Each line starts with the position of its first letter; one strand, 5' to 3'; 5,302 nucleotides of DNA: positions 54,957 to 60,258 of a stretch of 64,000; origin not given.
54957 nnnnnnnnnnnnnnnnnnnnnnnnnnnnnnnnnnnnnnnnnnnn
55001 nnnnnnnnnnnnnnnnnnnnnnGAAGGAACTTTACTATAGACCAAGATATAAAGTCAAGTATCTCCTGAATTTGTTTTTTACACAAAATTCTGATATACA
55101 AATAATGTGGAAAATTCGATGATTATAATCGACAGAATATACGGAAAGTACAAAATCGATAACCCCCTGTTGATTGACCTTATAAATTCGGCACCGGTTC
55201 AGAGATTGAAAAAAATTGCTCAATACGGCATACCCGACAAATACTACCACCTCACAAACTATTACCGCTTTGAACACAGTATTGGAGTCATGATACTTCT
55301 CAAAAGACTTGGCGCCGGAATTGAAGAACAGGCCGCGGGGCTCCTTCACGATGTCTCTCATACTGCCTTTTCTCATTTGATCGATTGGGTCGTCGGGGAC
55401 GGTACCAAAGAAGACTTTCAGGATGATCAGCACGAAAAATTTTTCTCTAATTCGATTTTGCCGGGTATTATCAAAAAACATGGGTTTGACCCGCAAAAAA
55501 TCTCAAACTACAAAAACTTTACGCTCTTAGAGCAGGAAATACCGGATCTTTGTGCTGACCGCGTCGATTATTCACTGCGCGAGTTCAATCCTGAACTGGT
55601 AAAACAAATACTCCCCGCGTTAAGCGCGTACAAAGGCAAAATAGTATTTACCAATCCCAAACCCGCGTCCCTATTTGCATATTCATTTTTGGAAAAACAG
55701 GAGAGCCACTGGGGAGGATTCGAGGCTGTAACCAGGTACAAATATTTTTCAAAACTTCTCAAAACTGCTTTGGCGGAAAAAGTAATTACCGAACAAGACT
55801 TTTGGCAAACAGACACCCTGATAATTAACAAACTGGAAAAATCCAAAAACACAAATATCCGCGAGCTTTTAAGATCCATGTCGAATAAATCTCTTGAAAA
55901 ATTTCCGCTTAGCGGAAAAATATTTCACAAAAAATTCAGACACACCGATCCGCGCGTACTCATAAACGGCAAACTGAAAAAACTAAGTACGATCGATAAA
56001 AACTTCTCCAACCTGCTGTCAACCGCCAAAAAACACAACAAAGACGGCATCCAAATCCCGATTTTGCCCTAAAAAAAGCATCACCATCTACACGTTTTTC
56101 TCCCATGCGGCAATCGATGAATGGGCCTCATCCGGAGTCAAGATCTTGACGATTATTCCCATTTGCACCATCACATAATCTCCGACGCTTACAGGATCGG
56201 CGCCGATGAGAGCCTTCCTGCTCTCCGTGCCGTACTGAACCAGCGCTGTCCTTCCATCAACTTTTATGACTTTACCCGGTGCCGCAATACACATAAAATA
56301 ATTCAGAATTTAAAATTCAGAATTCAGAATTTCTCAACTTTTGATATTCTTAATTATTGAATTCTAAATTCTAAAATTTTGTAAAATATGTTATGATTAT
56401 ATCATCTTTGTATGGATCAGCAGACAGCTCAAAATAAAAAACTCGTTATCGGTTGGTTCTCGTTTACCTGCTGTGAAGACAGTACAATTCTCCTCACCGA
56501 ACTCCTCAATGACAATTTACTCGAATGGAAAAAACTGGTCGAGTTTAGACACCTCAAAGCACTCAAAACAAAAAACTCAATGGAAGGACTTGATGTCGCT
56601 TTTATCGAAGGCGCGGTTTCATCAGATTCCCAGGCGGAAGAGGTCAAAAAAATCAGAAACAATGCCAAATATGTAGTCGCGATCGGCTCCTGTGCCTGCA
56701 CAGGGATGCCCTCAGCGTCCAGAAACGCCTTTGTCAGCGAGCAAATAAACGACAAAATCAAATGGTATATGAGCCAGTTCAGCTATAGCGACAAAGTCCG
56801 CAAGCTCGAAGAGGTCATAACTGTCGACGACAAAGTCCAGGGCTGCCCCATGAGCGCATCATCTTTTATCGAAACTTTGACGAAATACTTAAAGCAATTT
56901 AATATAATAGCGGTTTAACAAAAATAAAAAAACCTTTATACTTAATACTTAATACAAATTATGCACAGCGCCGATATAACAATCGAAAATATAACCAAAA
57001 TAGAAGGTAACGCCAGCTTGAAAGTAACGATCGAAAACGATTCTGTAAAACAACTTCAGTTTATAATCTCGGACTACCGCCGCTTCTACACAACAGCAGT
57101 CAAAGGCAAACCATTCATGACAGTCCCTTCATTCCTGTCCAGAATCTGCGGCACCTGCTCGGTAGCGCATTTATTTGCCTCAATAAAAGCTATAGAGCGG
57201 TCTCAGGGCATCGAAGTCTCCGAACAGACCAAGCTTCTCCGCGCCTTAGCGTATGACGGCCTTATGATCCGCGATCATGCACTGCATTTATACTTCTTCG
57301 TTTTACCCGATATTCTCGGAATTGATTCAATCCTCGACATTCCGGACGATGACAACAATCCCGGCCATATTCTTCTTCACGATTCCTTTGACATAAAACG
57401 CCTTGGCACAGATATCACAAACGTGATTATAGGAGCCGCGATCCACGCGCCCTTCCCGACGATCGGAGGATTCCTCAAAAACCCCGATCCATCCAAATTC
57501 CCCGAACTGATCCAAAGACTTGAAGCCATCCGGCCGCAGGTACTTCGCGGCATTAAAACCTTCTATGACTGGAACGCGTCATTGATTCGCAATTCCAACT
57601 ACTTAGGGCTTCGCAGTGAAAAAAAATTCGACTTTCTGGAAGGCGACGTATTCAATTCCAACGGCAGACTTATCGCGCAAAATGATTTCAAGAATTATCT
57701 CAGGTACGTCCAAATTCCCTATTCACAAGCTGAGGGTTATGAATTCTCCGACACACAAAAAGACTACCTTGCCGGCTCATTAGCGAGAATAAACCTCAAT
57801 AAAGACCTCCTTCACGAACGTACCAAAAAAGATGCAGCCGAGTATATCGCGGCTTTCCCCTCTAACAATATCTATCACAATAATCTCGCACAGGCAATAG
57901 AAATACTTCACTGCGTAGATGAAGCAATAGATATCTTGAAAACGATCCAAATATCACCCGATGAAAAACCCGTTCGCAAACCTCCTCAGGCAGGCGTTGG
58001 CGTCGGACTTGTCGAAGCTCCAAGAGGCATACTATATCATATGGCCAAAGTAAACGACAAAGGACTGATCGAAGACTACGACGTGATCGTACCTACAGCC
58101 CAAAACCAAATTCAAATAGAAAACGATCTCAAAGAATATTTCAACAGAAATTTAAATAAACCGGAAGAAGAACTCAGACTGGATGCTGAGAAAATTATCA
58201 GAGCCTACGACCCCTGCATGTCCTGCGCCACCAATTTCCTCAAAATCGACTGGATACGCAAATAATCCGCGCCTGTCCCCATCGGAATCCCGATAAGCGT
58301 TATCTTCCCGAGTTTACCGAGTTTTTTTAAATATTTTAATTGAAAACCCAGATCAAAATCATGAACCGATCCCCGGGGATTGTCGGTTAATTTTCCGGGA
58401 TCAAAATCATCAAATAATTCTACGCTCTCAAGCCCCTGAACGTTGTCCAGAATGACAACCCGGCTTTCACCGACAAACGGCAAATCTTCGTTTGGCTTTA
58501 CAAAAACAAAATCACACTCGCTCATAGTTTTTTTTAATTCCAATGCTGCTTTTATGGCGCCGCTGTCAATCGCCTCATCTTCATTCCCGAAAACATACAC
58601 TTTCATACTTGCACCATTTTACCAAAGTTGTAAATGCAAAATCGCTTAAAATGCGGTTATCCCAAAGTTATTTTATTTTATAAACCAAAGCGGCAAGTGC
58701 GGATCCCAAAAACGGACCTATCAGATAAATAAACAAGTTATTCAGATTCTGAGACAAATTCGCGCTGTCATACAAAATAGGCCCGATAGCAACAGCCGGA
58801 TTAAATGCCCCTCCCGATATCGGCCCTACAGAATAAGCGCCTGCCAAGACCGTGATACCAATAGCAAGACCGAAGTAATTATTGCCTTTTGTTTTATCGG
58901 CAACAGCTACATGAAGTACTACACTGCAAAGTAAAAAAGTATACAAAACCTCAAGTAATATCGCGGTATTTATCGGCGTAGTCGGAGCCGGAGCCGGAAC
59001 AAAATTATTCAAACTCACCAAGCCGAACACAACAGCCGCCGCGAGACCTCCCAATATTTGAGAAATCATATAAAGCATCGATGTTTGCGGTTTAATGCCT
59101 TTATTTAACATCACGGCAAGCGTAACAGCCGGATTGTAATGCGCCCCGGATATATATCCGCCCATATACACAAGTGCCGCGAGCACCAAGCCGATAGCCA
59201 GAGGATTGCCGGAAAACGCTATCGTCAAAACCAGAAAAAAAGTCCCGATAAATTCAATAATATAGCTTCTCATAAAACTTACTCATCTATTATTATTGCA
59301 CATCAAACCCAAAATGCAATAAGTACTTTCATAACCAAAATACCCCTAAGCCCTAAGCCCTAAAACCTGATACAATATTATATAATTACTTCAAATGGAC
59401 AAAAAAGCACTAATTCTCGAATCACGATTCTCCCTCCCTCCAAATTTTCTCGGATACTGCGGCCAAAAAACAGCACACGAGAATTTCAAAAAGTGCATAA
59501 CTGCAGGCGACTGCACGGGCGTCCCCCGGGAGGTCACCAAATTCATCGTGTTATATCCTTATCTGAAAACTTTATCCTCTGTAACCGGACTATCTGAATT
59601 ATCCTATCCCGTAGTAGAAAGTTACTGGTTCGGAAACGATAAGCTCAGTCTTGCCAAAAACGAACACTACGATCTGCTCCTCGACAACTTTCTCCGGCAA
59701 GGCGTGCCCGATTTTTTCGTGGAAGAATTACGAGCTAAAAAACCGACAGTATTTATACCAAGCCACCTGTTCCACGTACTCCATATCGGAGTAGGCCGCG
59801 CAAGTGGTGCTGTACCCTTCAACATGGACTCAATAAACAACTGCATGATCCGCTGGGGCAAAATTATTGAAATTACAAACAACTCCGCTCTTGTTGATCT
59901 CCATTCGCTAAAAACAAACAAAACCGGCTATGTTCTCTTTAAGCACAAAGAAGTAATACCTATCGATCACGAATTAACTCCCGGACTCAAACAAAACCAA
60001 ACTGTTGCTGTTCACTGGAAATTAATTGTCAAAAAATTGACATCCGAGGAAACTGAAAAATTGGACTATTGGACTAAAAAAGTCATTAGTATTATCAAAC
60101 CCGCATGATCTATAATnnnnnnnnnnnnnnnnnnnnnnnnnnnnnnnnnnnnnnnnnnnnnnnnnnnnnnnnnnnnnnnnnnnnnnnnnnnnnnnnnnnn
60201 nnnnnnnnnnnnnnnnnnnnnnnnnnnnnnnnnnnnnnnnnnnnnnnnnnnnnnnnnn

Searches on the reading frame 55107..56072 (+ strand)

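Call 32: search_protein_families(library=pfam, proteins=[window:55107-56072:+], max_evalue=0.001)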
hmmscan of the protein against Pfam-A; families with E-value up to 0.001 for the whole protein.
window:55107-56072:+ (321 aa): 1 family
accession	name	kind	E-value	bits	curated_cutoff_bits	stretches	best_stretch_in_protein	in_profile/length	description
PF01966.28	HD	-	4.7e-07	30.5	22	1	54-106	1-54/116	HD domain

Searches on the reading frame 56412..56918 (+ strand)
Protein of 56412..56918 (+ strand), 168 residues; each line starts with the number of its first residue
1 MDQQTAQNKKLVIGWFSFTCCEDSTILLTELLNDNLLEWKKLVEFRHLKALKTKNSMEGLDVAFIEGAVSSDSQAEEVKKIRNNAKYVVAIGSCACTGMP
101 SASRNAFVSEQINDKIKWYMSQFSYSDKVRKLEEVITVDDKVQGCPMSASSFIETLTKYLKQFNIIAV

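Call 32: search_protein_families(library=pfam, proteins=[window:56412-56918:+], max_evalue=0.001)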
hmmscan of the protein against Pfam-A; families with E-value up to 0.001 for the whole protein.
window:56412-56918:+ (168 aa): 1 family
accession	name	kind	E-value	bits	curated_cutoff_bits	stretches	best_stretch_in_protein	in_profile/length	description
PF01058.29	Oxidored_q6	-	8.4e-21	74.5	27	1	32-158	11-127/128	NADH ubiquinone oxidoreductase, 20 Kd subunit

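Call 51: search_protein_families(library=ncbifam, proteins=[window:56412-56918:+], max_evalue=0.001)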
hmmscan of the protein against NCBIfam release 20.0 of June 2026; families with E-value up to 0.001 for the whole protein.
window:56412-56918:+ (168 aa): 8 families
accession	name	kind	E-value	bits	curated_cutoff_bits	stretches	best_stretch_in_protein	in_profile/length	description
NF040836.1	sulfhyd_HydD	equivalog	2.9e-18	66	500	1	8-160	3-154/261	NADPH-dependent hydrogenase/sulfhydrogenase 1 subunit delta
NF040831.1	sulfhyd_ShyD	equivalog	3.4e-14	53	460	1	14-156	4-144/240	NAD(P)-dependent hydrogenase/sulfhydrogenase 2 subunit delta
TIGR03294.1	FrhG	equivalog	3.8e-12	46.4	245.5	1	12-161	3-142/228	coenzyme F420 hydrogenase subunit gamma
NF045875.1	F420_non_VhuG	exception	3.4e-10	39.7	450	1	11-153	5-157/286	F420-non-reducing hydrogenase subunit VhuG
TIGR01957.1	nuoB_fam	subfamily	3.1e-06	27.1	142.7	0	48-104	46-104/145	NADH-quinone oxidoreductase subunit B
NF005012.1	PRK06411.1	subfamily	5.4e-06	26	116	0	60-100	74-116/166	NADH-quinone oxidoreductase subunit NuoB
NF011390.0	PRK14815.1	equivalog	0.00034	19.9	281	0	58-99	72-115/183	NADH dehydrogenase subunit B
NF011391.0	PRK14816.1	equivalog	0.00062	19.4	283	0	54-103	87-138/196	NADH-quinone oxidoreductase subunit B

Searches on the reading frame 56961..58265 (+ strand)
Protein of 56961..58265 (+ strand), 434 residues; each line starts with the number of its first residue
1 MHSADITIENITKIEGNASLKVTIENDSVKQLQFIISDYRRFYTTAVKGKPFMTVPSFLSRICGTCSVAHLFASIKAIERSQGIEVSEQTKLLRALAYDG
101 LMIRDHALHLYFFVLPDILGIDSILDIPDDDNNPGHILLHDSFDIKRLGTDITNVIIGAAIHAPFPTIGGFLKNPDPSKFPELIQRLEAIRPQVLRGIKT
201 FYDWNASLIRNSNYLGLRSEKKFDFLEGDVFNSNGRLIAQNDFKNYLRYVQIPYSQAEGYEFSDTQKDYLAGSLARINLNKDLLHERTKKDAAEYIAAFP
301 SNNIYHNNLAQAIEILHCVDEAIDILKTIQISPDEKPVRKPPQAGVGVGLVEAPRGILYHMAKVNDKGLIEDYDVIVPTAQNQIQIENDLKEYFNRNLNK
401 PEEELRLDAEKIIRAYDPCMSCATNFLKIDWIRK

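Call 32: search_protein_families(library=pfam, proteins=[window:56961-58265:+], max_evalue=0.001)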
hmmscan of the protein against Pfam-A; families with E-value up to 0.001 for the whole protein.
window:56961-58265:+ (434 aa): 1 family
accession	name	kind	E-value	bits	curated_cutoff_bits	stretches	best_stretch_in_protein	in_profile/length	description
PF00374.24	NiFeSe_Hases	-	1.1e-27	97.6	25.8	2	277-424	364-507/508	Nickel-dependent hydrogenase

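Call 51: search_protein_families(library=ncbifam, proteins=[window:56961-58265:+], max_evalue=0.001)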
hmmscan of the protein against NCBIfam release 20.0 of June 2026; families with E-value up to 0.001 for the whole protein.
window:56961-58265:+ (434 aa): 9 families
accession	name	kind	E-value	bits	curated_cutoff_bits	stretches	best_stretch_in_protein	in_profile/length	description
NF040828.1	sulfhyd_ShyA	equivalog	3.9e-65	220.4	700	1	6-428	3-414/415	NAD(P)-dependent hydrogenase/sulfhydrogenase 2 subunit alpha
NF040832.1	sulfhyd_HydA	equivalog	3.7e-62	210.8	880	1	6-427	5-424/426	NADPH-dependent hydrogenase/sulfhydrogenase 1 subunit alpha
TIGR03295.1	frhA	equivalog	1.8e-41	142.4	392.5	1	5-430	4-400/412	coenzyme F420 hydrogenase subunit alpha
NF041785.2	VhuA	equivalog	1.6e-38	132.4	800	1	5-389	3-408/418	F420-non-reducing hydrogenase Vhu subunit A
NF033181.1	NiFeSe_hydrog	equivalog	2.4e-36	125.7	600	2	5-126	3-123/507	nickel-dependent hydrogenase large subunit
NF045518.1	H2_NiFeSe_large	exception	1.2e-28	100.2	780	2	5-117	3-114/485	NiFeSe hydrogenase large subunit HysA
NF007778.0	PRK10467.1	equivalog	1e-21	76.8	969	2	3-126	2-124/567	hydrogenase 2 large subunit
NF007550.0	PRK10170.1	equivalog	3.8e-21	75.1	1101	2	7-118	20-131/597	Ni/Fe-hydrogenase large subunit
NF041786.2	VhuU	equivalog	5e-05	23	70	1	410-424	12-26/45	F420-non-reducing hydrogenase selenoprotein subunit VhuU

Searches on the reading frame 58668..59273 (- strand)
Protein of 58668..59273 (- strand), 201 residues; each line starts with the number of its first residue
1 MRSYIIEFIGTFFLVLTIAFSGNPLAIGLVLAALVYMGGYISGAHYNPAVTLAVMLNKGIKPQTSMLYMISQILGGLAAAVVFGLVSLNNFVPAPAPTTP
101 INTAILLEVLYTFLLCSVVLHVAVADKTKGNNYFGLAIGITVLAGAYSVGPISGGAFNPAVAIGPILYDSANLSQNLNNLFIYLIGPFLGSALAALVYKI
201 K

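Call 32: search_protein_families(library=pfam, proteins=[window:58668-59273:-], max_evalue=0.001)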
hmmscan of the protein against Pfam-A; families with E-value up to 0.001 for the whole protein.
window:58668-59273:- (201 aa): 1 family
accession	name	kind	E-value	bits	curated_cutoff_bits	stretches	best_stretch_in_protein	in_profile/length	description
PF00230.25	MIP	-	1.3e-34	120.3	25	1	23-198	46-222/222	Major intrinsic protein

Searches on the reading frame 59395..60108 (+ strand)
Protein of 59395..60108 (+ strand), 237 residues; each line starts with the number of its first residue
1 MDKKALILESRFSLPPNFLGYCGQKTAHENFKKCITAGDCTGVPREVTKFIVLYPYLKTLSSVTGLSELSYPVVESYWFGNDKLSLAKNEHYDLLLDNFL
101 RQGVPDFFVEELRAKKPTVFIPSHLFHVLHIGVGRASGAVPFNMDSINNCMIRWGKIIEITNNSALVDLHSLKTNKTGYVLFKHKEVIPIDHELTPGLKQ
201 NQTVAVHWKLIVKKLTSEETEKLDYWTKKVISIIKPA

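Call 32: search_protein_families(library=pfam, proteins=[window:59395-60108:+], max_evalue=0.001)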
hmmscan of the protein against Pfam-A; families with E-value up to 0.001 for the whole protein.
window:59395-60108:+ (237 aa): 1 family
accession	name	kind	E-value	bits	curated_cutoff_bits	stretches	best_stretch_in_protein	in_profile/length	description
PF19927.4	DUF6390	-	1.4e-29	103.7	25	1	10-234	10-237/244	Family of unknown function (DUF6390)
